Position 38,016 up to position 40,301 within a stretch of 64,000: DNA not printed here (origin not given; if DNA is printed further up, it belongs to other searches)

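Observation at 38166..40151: MqnA-family domain fused to a radical-SAM MqnE/MqnC-family domain in one 661-aa protein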

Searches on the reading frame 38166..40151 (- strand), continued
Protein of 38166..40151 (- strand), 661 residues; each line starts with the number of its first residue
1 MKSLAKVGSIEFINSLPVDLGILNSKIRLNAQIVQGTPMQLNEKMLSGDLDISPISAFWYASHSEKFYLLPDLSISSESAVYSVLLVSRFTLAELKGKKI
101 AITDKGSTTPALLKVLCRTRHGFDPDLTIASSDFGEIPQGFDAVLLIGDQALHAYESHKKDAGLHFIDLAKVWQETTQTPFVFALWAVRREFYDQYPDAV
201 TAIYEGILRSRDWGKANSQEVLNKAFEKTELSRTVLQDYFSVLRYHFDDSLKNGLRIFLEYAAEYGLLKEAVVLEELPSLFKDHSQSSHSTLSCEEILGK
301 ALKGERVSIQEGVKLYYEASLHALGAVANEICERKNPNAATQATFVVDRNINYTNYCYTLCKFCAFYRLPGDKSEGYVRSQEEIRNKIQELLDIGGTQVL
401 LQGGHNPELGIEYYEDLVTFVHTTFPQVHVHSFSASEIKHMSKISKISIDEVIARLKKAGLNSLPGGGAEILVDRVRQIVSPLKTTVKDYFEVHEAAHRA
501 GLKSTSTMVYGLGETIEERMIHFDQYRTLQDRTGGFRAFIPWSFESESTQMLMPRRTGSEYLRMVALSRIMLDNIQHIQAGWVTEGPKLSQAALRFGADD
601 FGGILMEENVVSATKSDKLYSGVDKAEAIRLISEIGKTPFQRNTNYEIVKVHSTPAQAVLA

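Call 29: find_encoding_contigs(protein=P0117, flank=8000, max_places=1)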
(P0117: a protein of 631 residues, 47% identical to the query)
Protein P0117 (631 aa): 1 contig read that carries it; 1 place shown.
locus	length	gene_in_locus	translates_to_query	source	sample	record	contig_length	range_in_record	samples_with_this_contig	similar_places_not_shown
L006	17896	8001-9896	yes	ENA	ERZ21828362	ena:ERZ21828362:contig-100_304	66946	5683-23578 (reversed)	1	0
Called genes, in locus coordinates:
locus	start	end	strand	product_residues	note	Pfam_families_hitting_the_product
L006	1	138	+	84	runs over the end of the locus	PF04255:DUF433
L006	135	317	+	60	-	PF01927:Mut7-C (weak), PF18480:DUF5615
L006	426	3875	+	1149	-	-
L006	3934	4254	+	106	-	PF01909:NTP_transf_2, PF18765:Polbeta (weak)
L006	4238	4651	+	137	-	PF05168:HEPN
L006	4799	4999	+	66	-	PF09957:VapB_antitoxin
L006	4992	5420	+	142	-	PF01850:PIN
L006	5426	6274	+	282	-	PF01040:UbiA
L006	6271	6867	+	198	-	PF02441:Flavoprotein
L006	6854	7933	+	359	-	PF04055:Radical_SAM, PF19288:CofH_C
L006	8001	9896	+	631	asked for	PF02621:VitK2_biosynth, PF04055:Radical_SAM, PF19288:CofH_C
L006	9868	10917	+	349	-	PF00348:polyprenyl_synt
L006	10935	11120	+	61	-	-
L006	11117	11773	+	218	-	PF00027:cNMP_binding, PF13545:HTH_Crp_2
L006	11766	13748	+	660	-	PF01926:MMR_HSR1, PF02421:FeoB_N, PF17910:FeoB_Cyto (weak), PF07670:Gate, PF07664:FeoB_C, PF07670:Gate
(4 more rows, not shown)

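Call 30: find_related_loci(query=window:38166-40151:-, collection=genome_contigs, flank=4000)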
Query window:38166-40151:- (661 aa) in genome_contigs; peptide patterns used: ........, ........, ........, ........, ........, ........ (x = any residue, [..] = any of these).
251 stretches matched a pattern; 198 encode a relative of the query (tblastn E <= 1e-3); the best 80 are kept; 80 distinct loci.
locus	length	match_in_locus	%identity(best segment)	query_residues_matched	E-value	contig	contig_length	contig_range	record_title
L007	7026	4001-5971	67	2-656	0e+0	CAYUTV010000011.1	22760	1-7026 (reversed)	MAG TPA_asm: uncultured Planctomycetia bacterium isolate binchicken_co16_157 genome assembly, contig: NODE_3778_length_2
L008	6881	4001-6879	68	3-646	0e+0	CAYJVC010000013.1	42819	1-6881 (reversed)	MAG TPA_asm: uncultured Planctomycetia bacterium isolate ERP125453_co1_451 genome assembly, contig: NODE_665_length_4281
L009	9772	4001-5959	63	6-660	0e+0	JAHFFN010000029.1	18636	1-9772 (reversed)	MAG: Candidatus Omnitrophota bacterium isolate nzgw293 NODE_3429_length_18637_cov_3.847645, whole genome shotgun sequenc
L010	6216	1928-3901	62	6-659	0e+0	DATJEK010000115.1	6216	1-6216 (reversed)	MAG TPA_asm: Candidatus Eisenbacteria bacterium isolate SMAG_U15431 k141_11553515, whole genome shotgun sequence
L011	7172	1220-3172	61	6-661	0e+0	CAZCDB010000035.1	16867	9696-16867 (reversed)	MAG TPA_asm: uncultured Planctomycetia bacterium isolate SRP150892_co2_175 genome assembly, contig: NODE_4824_length_168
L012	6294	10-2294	61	6-652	0e+0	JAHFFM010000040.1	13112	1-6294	MAG: Candidatus Omnitrophota bacterium isolate nzgw292 NODE_6357_length_13113_cov_3.908559, whole genome shotgun sequenc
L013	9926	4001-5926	54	6-651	0e+0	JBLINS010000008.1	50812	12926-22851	MAG: Candidatus Omnitrophota bacterium isolate 3300053785_196 Ga0535658_0000861, whole genome shotgun sequence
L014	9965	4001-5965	63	1-653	0e+0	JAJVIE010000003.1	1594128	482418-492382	MAG: Candidatus Omnitrophota bacterium isolate Bin_62 c_000000000003, whole genome shotgun sequence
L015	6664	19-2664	76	6-659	0e+0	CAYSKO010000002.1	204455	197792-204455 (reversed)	MAG TPA_asm: uncultured Planctomycetia bacterium isolate SRP128246_co1_468 genome assembly, contig: NODE_19_length_20445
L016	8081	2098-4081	77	3-654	0e+0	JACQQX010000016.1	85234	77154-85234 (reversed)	MAG: Candidatus Omnitrophota bacterium isolate NC_groundwater_1344_Ag_S-0.2um_52_44 S_p2_S4_coassembly_k141_589069, whol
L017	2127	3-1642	75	149-661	0e+0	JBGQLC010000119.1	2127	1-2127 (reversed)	MAG: Candidatus Paceibacteria bacterium isolate OBJ2_061818_050_47 k141_2870570_length_2127_cov_6.0000, whole genome sho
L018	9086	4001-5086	75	292-653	0e+0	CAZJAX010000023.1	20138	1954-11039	MAG TPA_asm: uncultured Planctomycetia bacterium isolate SRP342105_co2_14 genome assembly, contig: NODE_2714_length_2013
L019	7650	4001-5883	75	6-652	0e+0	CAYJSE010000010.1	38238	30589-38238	MAG TPA_asm: uncultured Planctomycetia bacterium isolate ERP125453_co1_305 genome assembly, contig: NODE_832_length_3823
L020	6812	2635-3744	74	292-661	0e+0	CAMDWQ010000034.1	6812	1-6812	MAG: Candidatus Omnitrophica bacterium isolate LH-05nov19-156 genome assembly, contig: LH-05nov19-C29498, whole genome s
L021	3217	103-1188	76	292-653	0e+0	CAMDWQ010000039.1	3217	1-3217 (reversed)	MAG: Candidatus Omnitrophica bacterium isolate LH-05nov19-156 genome assembly, contig: LH-05nov19-C84751, whole genome s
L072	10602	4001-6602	44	1-646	6e-89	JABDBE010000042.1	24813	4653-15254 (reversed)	MAG: Acidobacteria bacterium isolate BWMinControl_Nextera68_MAG1 3300020743.a:Ga0207044_1045, whole genome shotgun seque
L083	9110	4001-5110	41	283-647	4e-88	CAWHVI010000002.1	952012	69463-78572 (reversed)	MAG: uncultured Acidobacteriaceae bacterium isolate MFD02416.bin.1.324 genome assembly, contig: contig_1497, whole genom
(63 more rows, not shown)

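Call 31: search_protein_families(library=ncbifam, proteins=[P0113, P0117, P0094, P0119], max_evalue=1e-30)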
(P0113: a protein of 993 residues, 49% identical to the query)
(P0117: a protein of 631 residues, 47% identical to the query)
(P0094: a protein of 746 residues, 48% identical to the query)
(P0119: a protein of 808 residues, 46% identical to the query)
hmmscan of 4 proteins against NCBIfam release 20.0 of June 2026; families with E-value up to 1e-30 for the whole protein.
P0113 (993 aa): 9 families
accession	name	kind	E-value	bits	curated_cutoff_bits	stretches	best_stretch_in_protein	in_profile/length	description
TIGR03699.1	menaquin_MqnC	equivalog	1.5e-224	744.1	428.1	2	647-983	1-341/342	cyclic dehypoxanthinyl futalosine synthase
TIGR03700.1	mena_SCO4494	equivalog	2.3e-206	684.6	434.55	2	273-613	8-349/351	aminofutalosine synthase MqnE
TIGR00423.1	TIGR00423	subfamily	4e-188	624.1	260.25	2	684-983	2-309/310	CofH family radical SAM protein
TIGR03551.1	F420_cofH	equivalog_domain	3.2e-177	588.5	374.1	2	653-982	5-343/345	5-amino-6-(D-ribitylamino)uracil--L-tyrosine 4-hydroxyphenyl transferase CofH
NF005609.0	PRK07360.1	equivalog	2.4e-176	586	426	2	635-986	7-370/374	7,8-didemethyl-8-hydroxy-5-deazariboflavin synthase subunit CofH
NF006277.0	PRK08445.1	equivalog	1.1e-175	583.5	576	2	647-986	2-347/348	dehypoxanthine futalosine cyclase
NF006687.0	PRK09234.1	equivalog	3e-150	502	1018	2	634-984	476-837/849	bifunctional FO biosynthesis protein CofGH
NF006276.0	PRK08444.1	equivalog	8.2e-149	495.4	560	2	640-985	4-351/353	aminofutalosine synthase MqnE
NF004580.0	PRK05926.1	equivalog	1.9e-126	422.2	583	2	273-610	25-367/370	hypothetical protein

P0117 (631 aa): 9 families
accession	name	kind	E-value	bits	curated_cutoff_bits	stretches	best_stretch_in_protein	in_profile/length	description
TIGR03699.1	menaquin_MqnC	equivalog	1.5e-141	471.2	428.1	1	281-619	1-342/342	cyclic dehypoxanthinyl futalosine synthase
NF006277.0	PRK08445.1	equivalog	5.9e-127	423.3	576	1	281-622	2-348/348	dehypoxanthine futalosine cyclase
TIGR00423.1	TIGR00423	subfamily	2.9e-108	361.8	260.25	1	318-619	2-310/310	CofH family radical SAM protein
TIGR03700.1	mena_SCO4494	equivalog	6e-106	354.3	434.55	1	273-618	1-350/351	aminofutalosine synthase MqnE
TIGR03551.1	F420_cofH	equivalog_domain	2.9e-94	315.7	374.1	1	284-618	2-344/345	5-amino-6-(D-ribitylamino)uracil--L-tyrosine 4-hydroxyphenyl transferase CofH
NF005609.0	PRK07360.1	equivalog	4.2e-93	312.1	426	1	273-621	11-370/374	7,8-didemethyl-8-hydroxy-5-deazariboflavin synthase subunit CofH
NF006687.0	PRK09234.1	equivalog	1.7e-84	284.6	1018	1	264-620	473-838/849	bifunctional FO biosynthesis protein CofGH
NF006276.0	PRK08444.1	equivalog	1.6e-82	277.4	560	1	273-622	3-353/353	aminofutalosine synthase MqnE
NF004580.0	PRK05926.1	equivalog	3e-56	191.2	583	1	325-614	72-367/370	hypothetical protein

P0094 (746 aa): 9 families
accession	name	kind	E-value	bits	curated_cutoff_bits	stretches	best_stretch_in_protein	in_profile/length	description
TIGR03699.1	menaquin_MqnC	equivalog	1.6e-272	901.8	428.1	2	405-744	1-341/342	cyclic dehypoxanthinyl futalosine synthase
TIGR03700.1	mena_SCO4494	equivalog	9.1e-265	876.6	434.55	2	8-355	1-350/351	aminofutalosine synthase MqnE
TIGR00423.1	TIGR00423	subfamily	2.8e-243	805.3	260.25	2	441-744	1-309/310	CofH family radical SAM protein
NF006277.0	PRK08445.1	equivalog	2.5e-221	733.6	576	2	406-744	3-344/348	dehypoxanthine futalosine cyclase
NF005609.0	PRK07360.1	equivalog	1.1e-206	685.9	426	2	391-744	5-367/374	7,8-didemethyl-8-hydroxy-5-deazariboflavin synthase subunit CofH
TIGR03551.1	F420_cofH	equivalog_domain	4.2e-206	683.5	374.1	2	411-744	5-344/345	5-amino-6-(D-ribitylamino)uracil--L-tyrosine 4-hydroxyphenyl transferase CofH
NF006276.0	PRK08444.1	equivalog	6.5e-204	676.7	560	2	7-357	2-351/353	aminofutalosine synthase MqnE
NF006687.0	PRK09234.1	equivalog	5.6e-177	590.5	1018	2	395-743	480-835/849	bifunctional FO biosynthesis protein CofGH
NF004580.0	PRK05926.1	equivalog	1.3e-146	488.5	583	2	5-344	15-360/370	hypothetical protein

P0119 (808 aa): 9 families
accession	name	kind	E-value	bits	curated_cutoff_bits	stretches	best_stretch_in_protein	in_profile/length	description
TIGR03700.1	mena_SCO4494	equivalog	1.8e-249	826.3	434.55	2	446-794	1-351/351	aminofutalosine synthase MqnE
TIGR03699.1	menaquin_MqnC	equivalog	6e-239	791.4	428.1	2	35-376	1-342/342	cyclic dehypoxanthinyl futalosine synthase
TIGR00423.1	TIGR00423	subfamily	1.4e-209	694.5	260.25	2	71-375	1-309/310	CofH family radical SAM protein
NF006277.0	PRK08445.1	equivalog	2.2e-188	625.3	576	2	35-377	2-346/348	dehypoxanthine futalosine cyclase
TIGR03551.1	F420_cofH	equivalog_domain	3.2e-178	591.8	374.1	2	45-376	10-345/345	5-amino-6-(D-ribitylamino)uracil--L-tyrosine 4-hydroxyphenyl transferase CofH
NF005609.0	PRK07360.1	equivalog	4.1e-178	591.8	426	2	25-377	9-369/374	7,8-didemethyl-8-hydroxy-5-deazariboflavin synthase subunit CofH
NF006276.0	PRK08444.1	equivalog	4.1e-177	588.5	560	2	446-794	3-350/353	aminofutalosine synthase MqnE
NF006687.0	PRK09234.1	equivalog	8.1e-156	520.5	1018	2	28-378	483-839/849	bifunctional FO biosynthesis protein CofGH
NF004580.0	PRK05926.1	equivalog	6.8e-130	433.6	583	2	438-785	10-363/370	hypothetical protein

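Call 44: predict_structure(alignment_id=A1)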
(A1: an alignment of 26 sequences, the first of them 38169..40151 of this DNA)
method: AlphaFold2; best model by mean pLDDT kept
length: 661 residues; sequences in the alignment: 26
mean_pLDDT: 84.0   pTM: 0.56
mean pLDDT of the five models: 84.0, 83.1, 79.7, 75.3, 75.3
residues with pLDDT >= 90: 345; 70-90: 226; 50-70: 39; < 50: 51
segments of 3 or more residues with pLDDT < 50: 279-290, 368-371, 546-556, 606-619, 655-661
pLDDT, mean of each block of 10 residues (from residue 1): 78 94 90 93 96 95 93 85 89 94 88 95 92 77 92 86 89 91 95 87 91 93 95 91 89 92 91 70 40 91 92 91 95 92 86 73 54 64 88 84 79 92 87 81 93 93 68 80 83 92 85 81 92 91 59 57 95 93 76 93 56 46 76 91 87 56 35
secondary structure, 60 per line:
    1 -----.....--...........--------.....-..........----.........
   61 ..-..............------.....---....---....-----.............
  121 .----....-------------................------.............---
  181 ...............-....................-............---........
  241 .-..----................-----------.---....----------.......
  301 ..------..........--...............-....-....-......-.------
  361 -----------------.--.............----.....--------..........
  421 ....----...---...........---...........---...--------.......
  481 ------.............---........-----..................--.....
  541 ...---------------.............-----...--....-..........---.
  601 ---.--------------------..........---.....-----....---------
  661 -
elements in order (helices of 4 or more, strands of 3 or more residues): E6-10 H13-23 E32-36 H38-47 E52-56 H57-62 E67-77 E84-88 H92-95 E99-102 H108-121 E126-129 E143-147 H148-158 E165-168 H169-177 E181-189 H190-195 H197-216 H218-229 H233-241 H249-264 H280-283 H294-302 H309-318 H321-335 H337-340 E342-345 E347-352 H381-393 E398-402 H411-424 E429-431 H435-445 H449-459 E463-465 H474-480 H487-499 E503-510 H516-533 E536-543 H559-571 E577-579 H582-585 H587-596 H625-634 E638-642 E648-651

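Call 55: fold_search(model_id=the predicted structure, library=pdb)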
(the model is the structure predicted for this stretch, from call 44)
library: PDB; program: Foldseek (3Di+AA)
matches with E <= 10: 1761; with E <= 0.001: 427
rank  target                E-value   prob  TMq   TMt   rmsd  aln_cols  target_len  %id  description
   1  6xig_B                2.9e-30  1.00  0.50  0.83   4.7       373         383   32  X-ray crystal structure of MqnE from Pedobacter heparinus (released 2020-07-15)
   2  6xig_A                8.6e-30  1.00  0.48  0.82   5.0       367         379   30  X-ray crystal structure of MqnE from Pedobacter heparinus (released 2020-07-15)
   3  6xi9_B                2.2e-29  1.00  0.49  0.84   4.4       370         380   31  X-ray crystal structure of MqnE from Pedobacter heparinus in complex with aminofutalosine and methionine (released 2020-07-15)
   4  6xi9_A                1.9e-28  1.00  0.49  0.83   4.9       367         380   32  X-ray crystal structure of MqnE from Pedobacter heparinus in complex with aminofutalosine and methionine (released 2020-07-15)
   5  7an7_A                5.8e-25  1.00  0.40  0.92   1.9       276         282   29  Enzyme of biosynthetic pathway (released 2022-04-20)
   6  7an5_A                9.9e-25  1.00  0.40  0.93   1.9       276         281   29  Enzyme of biosynthetic pathway (released 2022-04-20)
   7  7ywc_A                1.0e-24  1.00  0.41  0.92   2.0       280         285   28  Enzyme of biosynthetic pathway (released 2022-10-26)
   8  7an8_A                1.2e-24  1.00  0.40  0.91   1.9       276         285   29  Enzyme of biosynthetic pathway (released 2022-04-20)
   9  7an9_B                1.4e-24  1.00  0.40  0.93   1.9       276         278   29  Enzyme of biosynthetic pathway (released 2022-04-20)
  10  7ahr_B                1.8e-24  1.00  0.40  0.90   1.9       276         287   29  Enzyme of biosynthetic pathway (released 2021-10-06)
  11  7an6_B                1.8e-24  1.00  0.40  0.91   1.9       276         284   29  Enzyme of biosynthetic pathway (released 2022-04-20)
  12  7an5_B                1.8e-24  1.00  0.40  0.91   2.0       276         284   29  Enzyme of biosynthetic pathway (released 2022-04-20)
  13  7an8_B                2.1e-24  1.00  0.40  0.92   1.9       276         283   29  Enzyme of biosynthetic pathway (released 2022-04-20)
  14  7an9_A                2.4e-24  1.00  0.40  0.93   1.9       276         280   29  Enzyme of biosynthetic pathway (released 2022-04-20)
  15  7an7_B                2.4e-24  1.00  0.40  0.91   2.0       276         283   29  Enzyme of biosynthetic pathway (released 2022-04-20)
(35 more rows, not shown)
